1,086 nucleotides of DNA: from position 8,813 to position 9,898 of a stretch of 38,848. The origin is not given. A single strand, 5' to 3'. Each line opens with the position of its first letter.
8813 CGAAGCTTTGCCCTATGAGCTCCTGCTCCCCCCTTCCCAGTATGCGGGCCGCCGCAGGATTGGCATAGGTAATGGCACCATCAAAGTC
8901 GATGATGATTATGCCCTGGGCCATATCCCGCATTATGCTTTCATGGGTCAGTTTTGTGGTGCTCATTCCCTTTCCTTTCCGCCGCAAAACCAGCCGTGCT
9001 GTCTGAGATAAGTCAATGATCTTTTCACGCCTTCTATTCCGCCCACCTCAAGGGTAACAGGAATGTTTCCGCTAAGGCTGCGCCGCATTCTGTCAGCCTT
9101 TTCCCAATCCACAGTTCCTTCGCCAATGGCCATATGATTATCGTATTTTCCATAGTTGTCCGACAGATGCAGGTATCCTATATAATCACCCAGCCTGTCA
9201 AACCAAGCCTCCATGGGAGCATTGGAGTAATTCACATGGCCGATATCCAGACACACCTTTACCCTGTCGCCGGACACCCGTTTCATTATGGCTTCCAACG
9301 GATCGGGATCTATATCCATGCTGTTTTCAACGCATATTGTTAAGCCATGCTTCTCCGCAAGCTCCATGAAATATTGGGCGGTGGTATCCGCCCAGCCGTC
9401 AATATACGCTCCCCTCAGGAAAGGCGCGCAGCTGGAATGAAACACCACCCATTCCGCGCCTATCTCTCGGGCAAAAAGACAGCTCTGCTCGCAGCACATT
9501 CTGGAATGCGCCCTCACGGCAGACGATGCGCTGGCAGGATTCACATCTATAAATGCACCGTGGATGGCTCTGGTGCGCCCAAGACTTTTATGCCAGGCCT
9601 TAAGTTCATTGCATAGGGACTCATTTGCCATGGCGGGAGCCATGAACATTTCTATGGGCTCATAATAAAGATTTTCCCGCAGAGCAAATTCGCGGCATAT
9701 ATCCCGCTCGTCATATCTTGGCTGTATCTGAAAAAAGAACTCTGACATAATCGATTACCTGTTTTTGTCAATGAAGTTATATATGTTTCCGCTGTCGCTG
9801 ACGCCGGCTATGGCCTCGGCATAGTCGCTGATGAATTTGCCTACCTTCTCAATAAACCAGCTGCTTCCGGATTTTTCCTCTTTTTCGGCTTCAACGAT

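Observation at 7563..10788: Compact four-gene cyclic-nucleotide operon: two effector-less CNB proteins, a TIM-barrel enzyme and a PAS-cyclase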

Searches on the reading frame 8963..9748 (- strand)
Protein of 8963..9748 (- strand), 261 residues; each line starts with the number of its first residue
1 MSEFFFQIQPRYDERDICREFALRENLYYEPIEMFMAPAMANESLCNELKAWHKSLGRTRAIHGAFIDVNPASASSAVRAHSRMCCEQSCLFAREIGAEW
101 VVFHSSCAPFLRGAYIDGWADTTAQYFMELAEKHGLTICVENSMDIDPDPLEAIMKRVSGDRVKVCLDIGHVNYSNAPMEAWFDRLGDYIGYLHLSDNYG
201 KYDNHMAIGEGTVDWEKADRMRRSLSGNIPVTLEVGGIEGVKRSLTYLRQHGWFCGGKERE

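Call 3: search_protein_families(library=pfam, proteins=[window:8963-9748:-], max_evalue=0.01)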
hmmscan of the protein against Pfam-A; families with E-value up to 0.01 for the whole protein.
window:8963-9748:- (261 aa): 1 family
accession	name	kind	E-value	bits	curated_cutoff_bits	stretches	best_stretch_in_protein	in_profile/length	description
PF01261.30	AP_endonuc_2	-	4.9e-26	92.4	31.1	1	39-249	23-247/249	Xylose isomerase-like TIM barrel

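Call 5: search_protein_families(library=ncbifam, proteins=[window:8963-9748:-], max_evalue=0.1)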
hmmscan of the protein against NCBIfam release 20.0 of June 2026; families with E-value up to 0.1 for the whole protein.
window:8963-9748:- (261 aa): 9 families
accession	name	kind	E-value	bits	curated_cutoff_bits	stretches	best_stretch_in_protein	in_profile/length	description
NF041277.1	coba_remo_CbiR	equivalog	1.4e-14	54.2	105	1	42-250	44-249/249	cobamide remodeling phosphodiesterase CbiR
NF002198.0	PRK01060.1-3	equivalog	1.7e-07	31.1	244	1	60-251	55-251/253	deoxyribonuclease IV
NF007360.0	PRK09856.1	equivalog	1.9e-06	27.6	305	1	93-216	99-229/276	fructoselysine 3-epimerase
TIGR00587.1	nfo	subfamily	2.1e-05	23.9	129.65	1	62-235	68-261/279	deoxyribonuclease IV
TIGR04379.1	myo_inos_iolE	equivalog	7.4e-05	22.4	290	1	117-197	136-211/290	myo-inosose-2 dehydratase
NF002197.0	PRK01060.1-2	equivalog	0.00021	20.5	376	1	66-250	78-286/289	deoxyribonuclease IV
NF009688.0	PRK13209.1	subfamily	0.00046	19.3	317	1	71-220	86-239/286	L-ribulose-5-phosphate 3-epimerase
NF051856.1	PsicseEpim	equivalog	0.012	15.4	300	1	154-219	169-229/287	D-psicose 3-epimerase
NF041099.2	keto_glucon_epim_IolO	equivalog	0.049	12.9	300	1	153-226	169-237/269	5-keto-L-gluconate epimerase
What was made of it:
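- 8963..9748 (-): Endonuclease-IV-like TIM-barrel metallo-phosphoesterase (PF01261) of a cyclase-linked clade; candidate cyclic-nucleotide phosphodiesterase. The best NCBIfam match is CbiR, below its cut-off (call 5).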

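Call 6: search_protein_families(library=padloc, proteins=[window:8963-9748:-], max_evalue=0.1)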
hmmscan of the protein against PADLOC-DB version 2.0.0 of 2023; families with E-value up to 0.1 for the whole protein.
window:8963-9748:- (261 aa): 0 families

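Call 20: search_solved_structures(query=window:8963-9748:-, max_evalue=0.01, show_alignments=3)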
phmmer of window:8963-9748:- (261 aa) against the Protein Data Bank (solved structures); distinct sequences matched with E-value up to 0.01: 3.
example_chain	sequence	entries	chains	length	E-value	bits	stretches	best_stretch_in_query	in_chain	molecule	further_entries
3wqo_A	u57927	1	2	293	6.8e-17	65.1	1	61-242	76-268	Uncharacterized protein MJ1311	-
3ayt_A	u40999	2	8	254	1.9e-05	27.6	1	33-213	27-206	Putative uncharacterized protein TTHB071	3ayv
7x7w_A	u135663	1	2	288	0.00069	22.5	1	29-224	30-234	D-PSICOSE 3-EPIMERASE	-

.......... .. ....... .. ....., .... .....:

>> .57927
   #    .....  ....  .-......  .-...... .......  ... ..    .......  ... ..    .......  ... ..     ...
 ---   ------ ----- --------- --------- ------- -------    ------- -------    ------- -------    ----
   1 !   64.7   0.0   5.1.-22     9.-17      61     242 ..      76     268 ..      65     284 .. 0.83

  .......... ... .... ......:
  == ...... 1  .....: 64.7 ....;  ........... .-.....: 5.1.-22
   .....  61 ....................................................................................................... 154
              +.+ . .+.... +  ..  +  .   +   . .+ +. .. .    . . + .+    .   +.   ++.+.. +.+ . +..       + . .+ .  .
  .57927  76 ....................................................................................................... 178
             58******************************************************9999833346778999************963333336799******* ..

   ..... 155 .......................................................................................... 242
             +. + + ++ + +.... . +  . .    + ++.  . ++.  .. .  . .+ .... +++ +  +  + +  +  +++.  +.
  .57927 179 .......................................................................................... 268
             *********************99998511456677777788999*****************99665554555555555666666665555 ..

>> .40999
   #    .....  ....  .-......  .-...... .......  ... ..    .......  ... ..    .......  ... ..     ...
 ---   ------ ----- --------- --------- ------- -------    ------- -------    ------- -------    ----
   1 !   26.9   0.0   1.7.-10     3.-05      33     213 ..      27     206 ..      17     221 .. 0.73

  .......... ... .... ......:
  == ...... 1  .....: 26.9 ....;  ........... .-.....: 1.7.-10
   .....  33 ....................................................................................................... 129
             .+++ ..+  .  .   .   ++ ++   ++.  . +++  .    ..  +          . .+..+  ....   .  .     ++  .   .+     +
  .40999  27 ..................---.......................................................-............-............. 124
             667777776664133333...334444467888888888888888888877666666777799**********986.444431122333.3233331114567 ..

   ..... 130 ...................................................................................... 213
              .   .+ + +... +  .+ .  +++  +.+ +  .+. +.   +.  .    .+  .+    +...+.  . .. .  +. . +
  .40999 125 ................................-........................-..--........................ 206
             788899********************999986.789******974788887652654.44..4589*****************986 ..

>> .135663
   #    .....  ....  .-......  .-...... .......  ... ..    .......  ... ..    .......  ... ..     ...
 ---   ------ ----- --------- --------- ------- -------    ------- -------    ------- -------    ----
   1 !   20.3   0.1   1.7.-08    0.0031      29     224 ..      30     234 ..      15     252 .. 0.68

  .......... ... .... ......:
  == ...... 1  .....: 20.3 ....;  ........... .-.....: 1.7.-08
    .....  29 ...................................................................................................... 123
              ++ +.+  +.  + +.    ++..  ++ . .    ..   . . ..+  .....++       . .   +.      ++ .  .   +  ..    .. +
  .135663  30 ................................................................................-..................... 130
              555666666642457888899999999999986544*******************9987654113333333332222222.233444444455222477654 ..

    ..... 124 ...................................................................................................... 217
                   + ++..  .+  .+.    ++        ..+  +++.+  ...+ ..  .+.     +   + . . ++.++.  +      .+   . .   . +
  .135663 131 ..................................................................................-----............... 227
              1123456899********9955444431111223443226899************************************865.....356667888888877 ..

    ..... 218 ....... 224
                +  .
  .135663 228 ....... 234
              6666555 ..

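Call 21: find_homologous_proteins(query=window:8963-9748:-, max_evalue=0.001)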
Query window:8963-9748:- (261 aa): 391 proteins with E <= 0.001 among 627 candidates; the best 120 are listed.
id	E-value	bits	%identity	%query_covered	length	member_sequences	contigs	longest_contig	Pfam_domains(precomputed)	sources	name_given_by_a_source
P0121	5.9e-181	618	100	100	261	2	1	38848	PF01261.31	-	-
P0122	2.5e-138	478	76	100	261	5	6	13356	PF01261.31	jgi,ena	-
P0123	3.2e-136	471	75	99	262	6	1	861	PF01261.31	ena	-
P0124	2.0e-134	465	75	99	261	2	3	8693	PF01261.31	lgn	-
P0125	1.1e-133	463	72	99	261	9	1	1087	PF01261.31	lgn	-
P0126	1.3e-132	459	74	99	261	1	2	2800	PF01261.31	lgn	-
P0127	3.9e-91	323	54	97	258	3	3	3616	PF01261.31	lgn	-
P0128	5.5e-91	323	54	96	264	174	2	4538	PF01261.31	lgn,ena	-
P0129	1.2e-90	322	54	97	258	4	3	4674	PF01261.31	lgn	-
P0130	1.2e-90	322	54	96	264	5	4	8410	PF01261.31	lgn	-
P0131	1.6e-90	321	54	96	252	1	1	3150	PF01261.31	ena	-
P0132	3.5e-90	320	54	97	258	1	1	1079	PF01261.31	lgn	-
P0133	3.7e-90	320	55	96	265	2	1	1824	PF01261.31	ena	-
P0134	4.3e-89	317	53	97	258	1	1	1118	PF01261.31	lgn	-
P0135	9.6e-89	316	52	97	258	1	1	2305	PF01261.31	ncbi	-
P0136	1.4e-87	312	55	95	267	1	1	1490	PF01261.31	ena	-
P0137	3.1e-87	311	53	96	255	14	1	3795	PF01261.31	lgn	-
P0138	4.7e-87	310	53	98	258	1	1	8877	PF01261.31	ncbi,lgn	-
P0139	1.2e-86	309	53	95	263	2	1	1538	PF01261.31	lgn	-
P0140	1.3e-86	309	50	97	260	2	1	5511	PF01261.31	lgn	-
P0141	1.5e-86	308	54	95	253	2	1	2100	PF01261.31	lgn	-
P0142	1.6e-86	308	53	98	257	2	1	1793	PF01261.31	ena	-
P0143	3.5e-86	307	54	94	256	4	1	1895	PF01261.31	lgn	-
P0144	5.9e-86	306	54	96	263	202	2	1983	PF01261.31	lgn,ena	-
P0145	6.7e-86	306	53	96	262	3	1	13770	PF01261.31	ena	-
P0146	8.2e-86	306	54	96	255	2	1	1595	PF01261.31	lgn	-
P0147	9.0e-86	306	52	95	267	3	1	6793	PF01261.31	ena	-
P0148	1.1e-85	305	54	96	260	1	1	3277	PF01261.31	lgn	-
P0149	1.3e-85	305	52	98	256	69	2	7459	PF01261.31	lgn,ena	-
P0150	2.5e-85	304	53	96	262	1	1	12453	PF01261.31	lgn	-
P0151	3.2e-85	304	51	96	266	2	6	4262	PF01261.31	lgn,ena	-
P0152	5.1e-85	303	52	98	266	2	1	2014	PF01261.31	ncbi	-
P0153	5.1e-85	303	53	95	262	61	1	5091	PF01261.31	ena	-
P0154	9.6e-85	302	54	96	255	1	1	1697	PF01261.31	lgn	-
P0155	1.6e-84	302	52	96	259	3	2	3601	PF01261.31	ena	-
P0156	1.8e-84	301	53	91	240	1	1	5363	PF01261.31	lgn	-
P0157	2.1e-84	301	53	95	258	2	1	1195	PF01261.31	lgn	-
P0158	2.6e-84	301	53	95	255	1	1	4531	PF01261.31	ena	-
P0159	3.6e-84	301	52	95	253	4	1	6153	PF01261.31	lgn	-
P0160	3.8e-84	300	52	98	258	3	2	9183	PF01261.31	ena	-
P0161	4.6e-84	300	51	96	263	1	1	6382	PF01261.31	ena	-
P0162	4.9e-84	300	51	97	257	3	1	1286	PF01261.31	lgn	-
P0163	5.9e-84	300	52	96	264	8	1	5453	PF01261.31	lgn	-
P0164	1.4e-83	299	53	96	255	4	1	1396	PF01261.31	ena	-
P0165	1.5e-83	298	51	99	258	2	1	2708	PF01261.31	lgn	-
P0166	2.1e-83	298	53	95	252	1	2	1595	PF01261.31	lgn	-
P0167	2.8e-83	298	51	93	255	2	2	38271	PF01261.31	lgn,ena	-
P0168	3.1e-83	297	52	96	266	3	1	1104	PF01261.31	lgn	-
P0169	3.2e-83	297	52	96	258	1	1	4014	PF01261.31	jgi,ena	-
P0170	3.8e-83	297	49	97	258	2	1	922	PF01261.31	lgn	-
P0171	4.2e-83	297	50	100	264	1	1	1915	PF01261.31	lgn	-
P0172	4.9e-83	297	53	95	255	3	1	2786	PF01261.31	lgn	-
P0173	5.0e-83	297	53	97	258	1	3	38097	PF01261.31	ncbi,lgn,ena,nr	ncbi:MAG: sugar phosphate isomerase/epimerase [Clostridia bacterium]|nr:sugar phosphate isomerase/ep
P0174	5.4e-83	297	51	95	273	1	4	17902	PF01261.31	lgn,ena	-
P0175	7.1e-83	296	51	97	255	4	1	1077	PF01261.31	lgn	-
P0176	1.0e-82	296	52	96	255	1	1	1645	PF01261.31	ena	-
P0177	1.2e-82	296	50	97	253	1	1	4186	PF01261.31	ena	-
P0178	1.3e-82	295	51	95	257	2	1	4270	PF01261.31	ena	-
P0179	1.6e-82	295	51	98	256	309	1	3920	PF01261.31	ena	-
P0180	5.6e-82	293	49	97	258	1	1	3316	PF01261.31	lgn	-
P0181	8.0e-82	293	51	98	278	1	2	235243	PF01261.31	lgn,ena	-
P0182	1.0e-81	292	50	96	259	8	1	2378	PF01261.31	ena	-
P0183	1.2e-81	292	51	97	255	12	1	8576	PF01261.31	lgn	-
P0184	1.2e-81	292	51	97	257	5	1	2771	PF01261.31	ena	-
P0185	2.1e-81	291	52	95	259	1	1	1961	PF01261.31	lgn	-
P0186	2.1e-81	291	49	99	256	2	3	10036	PF01261.31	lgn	-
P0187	2.3e-81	291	52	95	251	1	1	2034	PF01261.31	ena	-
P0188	4.0e-81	291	51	96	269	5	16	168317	PF01261.31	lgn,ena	-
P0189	4.3e-81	290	51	97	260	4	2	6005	PF01261.31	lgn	-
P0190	5.6e-81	290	50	96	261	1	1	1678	PF01261.31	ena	-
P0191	7.9e-81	290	47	97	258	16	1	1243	PF01261.31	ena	-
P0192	8.1e-81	290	52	96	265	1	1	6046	PF01261.31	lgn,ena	-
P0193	1.0e-80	289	50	95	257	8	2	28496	PF01261.31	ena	-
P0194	1.3e-80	289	50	99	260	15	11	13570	PF01261.31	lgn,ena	-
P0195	1.4e-80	289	50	96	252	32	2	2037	PF01261.31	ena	-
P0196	1.4e-80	289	52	96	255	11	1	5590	PF01261.31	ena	-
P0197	1.5e-80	289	51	97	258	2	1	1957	PF01261.31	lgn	-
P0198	1.9e-80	288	52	99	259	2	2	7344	PF01261.31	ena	-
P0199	1.9e-80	288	51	96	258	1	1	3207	PF01261.31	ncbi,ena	-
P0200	2.2e-80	288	50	97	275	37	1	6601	PF01261.31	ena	-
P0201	2.3e-80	288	51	95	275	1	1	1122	PF01261.31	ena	-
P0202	2.9e-80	288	47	97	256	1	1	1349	PF01261.31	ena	-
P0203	4.3e-80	287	51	95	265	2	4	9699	PF01261.31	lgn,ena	-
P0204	4.4e-80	287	50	95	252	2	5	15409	PF01261.31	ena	-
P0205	4.6e-80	287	50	97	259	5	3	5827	PF01261.31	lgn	-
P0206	5.9e-80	287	50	99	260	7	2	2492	PF01261.31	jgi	-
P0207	6.7e-80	287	51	96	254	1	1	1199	PF01261.31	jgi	-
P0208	1.4e-79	286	49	98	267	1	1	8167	PF01261.31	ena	-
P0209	1.4e-79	285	50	96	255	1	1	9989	PF01261.31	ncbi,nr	ncbi:MAG: sugar phosphate isomerase/epimerase [Oscillospiraceae bacterium]|nr:sugar phosphate isomer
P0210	1.5e-79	285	51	96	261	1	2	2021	PF01261.31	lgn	-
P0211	1.6e-79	285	50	97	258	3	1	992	PF01261.31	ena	-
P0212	1.9e-79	285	50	96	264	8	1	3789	PF01261.31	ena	-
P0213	2.0e-79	285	52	95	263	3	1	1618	PF01261.31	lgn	-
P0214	2.0e-79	285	52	96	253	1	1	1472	PF01261.31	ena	-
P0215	2.6e-79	285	50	96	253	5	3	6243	PF01261.31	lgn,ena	-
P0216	2.8e-79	285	51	95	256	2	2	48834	PF01261.31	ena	-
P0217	3.3e-79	284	50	97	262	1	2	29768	PF01261.31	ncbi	-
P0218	4.0e-79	284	49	96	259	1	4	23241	PF01261.31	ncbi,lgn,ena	-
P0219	5.1e-79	284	51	96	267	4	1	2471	PF01261.31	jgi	jgi:sugar phosphate isomerase/epimerase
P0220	6.3e-79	283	50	95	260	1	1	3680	PF01261.31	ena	-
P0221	6.9e-79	283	52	97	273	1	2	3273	PF01261.31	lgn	-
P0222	7.0e-79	283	49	99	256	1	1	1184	PF01261.31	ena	-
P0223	7.1e-79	283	48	96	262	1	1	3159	PF01261.31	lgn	-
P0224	1.2e-78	282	53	95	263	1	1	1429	PF01261.31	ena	-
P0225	1.4e-78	282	51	97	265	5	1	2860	PF01261.31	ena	-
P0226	2.1e-78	282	48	99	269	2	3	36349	PF01261.31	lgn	-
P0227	2.8e-78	281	48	96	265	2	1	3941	PF01261.31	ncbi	-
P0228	2.8e-78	281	50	96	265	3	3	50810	PF01261.31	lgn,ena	-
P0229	3.2e-78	281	51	97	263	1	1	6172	PF01261.31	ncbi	-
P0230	3.3e-78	281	50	95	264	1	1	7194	PF01261.31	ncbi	-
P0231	3.7e-78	281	50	95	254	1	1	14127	PF01261.31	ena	-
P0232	4.0e-78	281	50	97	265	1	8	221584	PF01261.31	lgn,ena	-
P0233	4.8e-78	280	49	96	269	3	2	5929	PF01261.31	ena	-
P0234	7.1e-78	280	48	97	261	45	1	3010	PF01261.31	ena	-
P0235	7.1e-78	280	50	97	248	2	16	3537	PF01261.31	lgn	-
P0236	9.0e-78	280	47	97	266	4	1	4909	PF01261.31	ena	-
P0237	1.0e-77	279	47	98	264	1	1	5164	PF01261.31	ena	-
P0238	1.2e-77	279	51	95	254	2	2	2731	PF01261.31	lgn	-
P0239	1.4e-77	279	50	96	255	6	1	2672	PF01261.31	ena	-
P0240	1.5e-77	279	50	97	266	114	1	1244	PF01261.31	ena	-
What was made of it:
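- Pfam names PF01261 'xylose isomerase-like TIM barrel', and databases label homologues 'sugar phosphate isomerase/epimerase' (calls 3, 21).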

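Call 22: find_encoding_contigs(protein=P0181, flank=5000, max_places=2)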
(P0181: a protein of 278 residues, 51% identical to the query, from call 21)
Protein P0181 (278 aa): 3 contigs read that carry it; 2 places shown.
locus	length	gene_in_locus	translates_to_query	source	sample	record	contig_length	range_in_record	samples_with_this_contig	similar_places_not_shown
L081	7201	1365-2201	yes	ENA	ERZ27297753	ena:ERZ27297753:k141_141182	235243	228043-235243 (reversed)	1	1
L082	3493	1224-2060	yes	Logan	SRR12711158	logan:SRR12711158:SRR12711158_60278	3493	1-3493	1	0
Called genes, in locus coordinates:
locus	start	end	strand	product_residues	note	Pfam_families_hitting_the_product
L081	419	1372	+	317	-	PF00027:cNMP_binding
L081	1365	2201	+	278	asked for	PF01261:AP_endonuc_2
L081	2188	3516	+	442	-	PF00989:PAS, PF08448:PAS_4, PF13188:PAS_8 (weak), PF13426:PAS_9, PF00211:Guanylate_cyc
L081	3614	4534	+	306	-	PF01584:CheW, PF00072:Response_reg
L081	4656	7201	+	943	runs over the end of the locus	-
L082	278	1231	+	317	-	PF00027:cNMP_binding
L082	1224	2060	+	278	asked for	PF01261:AP_endonuc_2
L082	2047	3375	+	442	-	PF00989:PAS, PF08448:PAS_4, PF13188:PAS_8 (weak), PF13426:PAS_9, PF00211:Guanylate_cyc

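Call 23: find_encoding_contigs(protein=P0232, flank=5000, max_places=3)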
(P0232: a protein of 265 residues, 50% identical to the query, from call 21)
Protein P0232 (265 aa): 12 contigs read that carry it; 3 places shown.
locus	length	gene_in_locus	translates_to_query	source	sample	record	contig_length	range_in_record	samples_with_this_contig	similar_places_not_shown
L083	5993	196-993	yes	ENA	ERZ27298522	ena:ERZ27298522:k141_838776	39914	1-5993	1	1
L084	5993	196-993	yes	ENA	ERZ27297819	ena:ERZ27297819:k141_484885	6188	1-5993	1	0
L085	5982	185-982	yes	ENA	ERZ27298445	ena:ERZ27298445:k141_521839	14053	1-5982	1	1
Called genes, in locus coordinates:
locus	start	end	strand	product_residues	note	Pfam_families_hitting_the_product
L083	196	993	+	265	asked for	PF01261:AP_endonuc_2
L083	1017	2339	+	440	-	PF00989:PAS, PF08448:PAS_4, PF13188:PAS_8 (weak), PF24820:Diguanyl_cycl_sensor (weak), PF13426:PAS_9, PF00211:Guanylate_cyc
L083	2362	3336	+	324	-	-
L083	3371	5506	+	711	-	PF00990:GGDEF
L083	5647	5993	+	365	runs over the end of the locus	PF01926:MMR_HSR1, PF02421:FeoB_N, PF06071:YchF-GTPase_C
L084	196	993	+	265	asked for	PF01261:AP_endonuc_2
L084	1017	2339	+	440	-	PF00989:PAS, PF08448:PAS_4, PF13188:PAS_8 (weak), PF24820:Diguanyl_cycl_sensor (weak), PF13426:PAS_9, PF00211:Guanylate_cyc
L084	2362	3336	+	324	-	-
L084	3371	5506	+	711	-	PF00990:GGDEF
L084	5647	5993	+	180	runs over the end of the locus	?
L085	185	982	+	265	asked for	PF01261:AP_endonuc_2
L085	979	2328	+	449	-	PF00989:PAS, PF08448:PAS_4, PF13188:PAS_8 (weak), PF13426:PAS_9, PF24820:Diguanyl_cycl_sensor (weak), PF00211:Guanylate_cyc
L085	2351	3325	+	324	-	-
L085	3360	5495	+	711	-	PF00990:GGDEF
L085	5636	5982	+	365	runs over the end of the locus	PF01926:MMR_HSR1, PF02421:FeoB_N, PF06071:YchF-GTPase_C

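Call 24: find_encoding_contigs(protein=P0188, flank=5000, max_places=3)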
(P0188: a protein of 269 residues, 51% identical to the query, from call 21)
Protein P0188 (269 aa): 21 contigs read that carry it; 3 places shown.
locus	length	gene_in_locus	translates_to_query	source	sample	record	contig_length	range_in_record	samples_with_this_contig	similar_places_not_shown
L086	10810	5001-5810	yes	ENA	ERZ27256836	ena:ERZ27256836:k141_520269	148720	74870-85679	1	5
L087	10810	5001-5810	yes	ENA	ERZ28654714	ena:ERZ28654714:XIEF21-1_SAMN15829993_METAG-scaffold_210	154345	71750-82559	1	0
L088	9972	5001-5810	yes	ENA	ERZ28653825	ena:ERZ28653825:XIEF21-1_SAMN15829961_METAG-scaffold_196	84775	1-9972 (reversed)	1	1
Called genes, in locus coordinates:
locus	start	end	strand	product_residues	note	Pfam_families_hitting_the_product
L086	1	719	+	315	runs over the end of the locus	PF00015:MCPsignal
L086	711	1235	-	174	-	PF14277:DUF4364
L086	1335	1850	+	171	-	PF01467:CTP_transf_like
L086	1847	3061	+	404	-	PF17767:NAPRTase_N, PF04095:NAPRTase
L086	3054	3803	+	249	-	PF02540:NAD_synthase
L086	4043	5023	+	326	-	PF00027:cNMP_binding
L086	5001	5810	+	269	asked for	PF01261:AP_endonuc_2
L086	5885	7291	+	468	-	PF00989:PAS (faint), PF13426:PAS_9 (weak), PF00211:Guanylate_cyc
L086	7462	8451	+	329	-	PF01520:Amidase_3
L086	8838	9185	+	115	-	-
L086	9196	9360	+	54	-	-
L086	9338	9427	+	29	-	-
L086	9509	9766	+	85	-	-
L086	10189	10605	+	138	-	-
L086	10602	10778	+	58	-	-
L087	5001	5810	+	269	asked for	PF01261:AP_endonuc_2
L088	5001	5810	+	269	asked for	PF01261:AP_endonuc_2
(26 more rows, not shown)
